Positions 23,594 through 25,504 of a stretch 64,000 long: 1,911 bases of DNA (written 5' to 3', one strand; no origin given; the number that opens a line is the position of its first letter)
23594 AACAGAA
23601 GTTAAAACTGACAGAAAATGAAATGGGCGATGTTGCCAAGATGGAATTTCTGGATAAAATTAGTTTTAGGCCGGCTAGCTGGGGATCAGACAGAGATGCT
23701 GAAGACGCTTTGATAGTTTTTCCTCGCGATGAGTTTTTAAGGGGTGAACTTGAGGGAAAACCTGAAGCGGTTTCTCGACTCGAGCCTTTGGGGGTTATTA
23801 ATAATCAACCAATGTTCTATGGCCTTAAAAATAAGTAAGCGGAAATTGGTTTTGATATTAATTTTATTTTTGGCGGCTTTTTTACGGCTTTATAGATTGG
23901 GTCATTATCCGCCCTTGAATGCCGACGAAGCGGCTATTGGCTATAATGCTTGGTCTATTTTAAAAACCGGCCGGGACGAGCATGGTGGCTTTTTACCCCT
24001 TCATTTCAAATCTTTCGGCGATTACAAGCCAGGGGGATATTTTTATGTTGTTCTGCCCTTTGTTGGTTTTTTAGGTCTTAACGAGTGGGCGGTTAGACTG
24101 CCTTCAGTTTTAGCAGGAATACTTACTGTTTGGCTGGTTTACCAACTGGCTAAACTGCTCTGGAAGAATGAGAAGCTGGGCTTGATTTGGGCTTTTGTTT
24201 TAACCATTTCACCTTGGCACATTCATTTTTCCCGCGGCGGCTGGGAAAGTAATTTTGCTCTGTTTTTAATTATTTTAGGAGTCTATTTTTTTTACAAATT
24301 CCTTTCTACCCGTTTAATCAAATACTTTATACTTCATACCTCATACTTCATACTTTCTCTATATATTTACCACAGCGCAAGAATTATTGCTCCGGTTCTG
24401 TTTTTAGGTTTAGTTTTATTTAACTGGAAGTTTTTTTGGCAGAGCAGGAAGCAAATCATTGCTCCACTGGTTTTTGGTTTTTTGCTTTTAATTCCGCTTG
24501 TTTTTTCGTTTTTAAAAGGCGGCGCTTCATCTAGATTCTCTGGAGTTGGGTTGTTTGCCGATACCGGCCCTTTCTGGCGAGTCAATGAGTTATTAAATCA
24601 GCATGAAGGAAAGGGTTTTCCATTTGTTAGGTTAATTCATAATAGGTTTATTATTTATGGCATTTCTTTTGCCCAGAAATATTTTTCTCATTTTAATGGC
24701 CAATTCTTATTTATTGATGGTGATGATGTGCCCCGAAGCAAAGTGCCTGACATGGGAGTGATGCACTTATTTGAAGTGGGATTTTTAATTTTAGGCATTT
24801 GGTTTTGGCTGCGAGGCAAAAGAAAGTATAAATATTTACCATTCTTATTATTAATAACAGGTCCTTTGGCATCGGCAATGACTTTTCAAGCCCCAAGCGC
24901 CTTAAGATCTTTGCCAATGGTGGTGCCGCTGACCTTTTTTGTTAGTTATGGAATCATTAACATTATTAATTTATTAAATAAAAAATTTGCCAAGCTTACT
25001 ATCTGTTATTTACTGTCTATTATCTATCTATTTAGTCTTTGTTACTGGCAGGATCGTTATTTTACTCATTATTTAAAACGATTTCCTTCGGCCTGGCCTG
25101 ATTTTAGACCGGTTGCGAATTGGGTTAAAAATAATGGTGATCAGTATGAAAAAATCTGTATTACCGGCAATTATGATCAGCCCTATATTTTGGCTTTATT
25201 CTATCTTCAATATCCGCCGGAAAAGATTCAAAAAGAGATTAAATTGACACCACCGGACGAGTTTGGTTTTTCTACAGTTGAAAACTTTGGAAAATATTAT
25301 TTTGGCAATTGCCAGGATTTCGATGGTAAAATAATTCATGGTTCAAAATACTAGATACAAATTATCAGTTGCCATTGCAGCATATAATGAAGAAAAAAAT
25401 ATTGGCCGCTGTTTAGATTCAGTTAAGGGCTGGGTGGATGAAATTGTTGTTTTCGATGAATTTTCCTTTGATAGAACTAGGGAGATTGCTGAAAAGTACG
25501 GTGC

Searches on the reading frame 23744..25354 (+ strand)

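Call 11: search_protein_families(library=pfam, proteins=[window:23744-25354:+], max_evalue=0.01)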
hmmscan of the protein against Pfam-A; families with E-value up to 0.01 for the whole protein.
window:23744-25354:+ (536 aa): 2 families
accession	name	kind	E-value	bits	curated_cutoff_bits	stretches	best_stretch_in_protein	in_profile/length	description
PF13231.12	PMT_2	-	1.1e-08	35.9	26.1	1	108-252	15-157/160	Dolichyl-phosphate-mannose-protein mannosyltransferase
PF02366.24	PMT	-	3.6e-08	33.7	22.7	1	39-232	2-205/245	Dolichyl-phosphate-mannose-protein mannosyltransferase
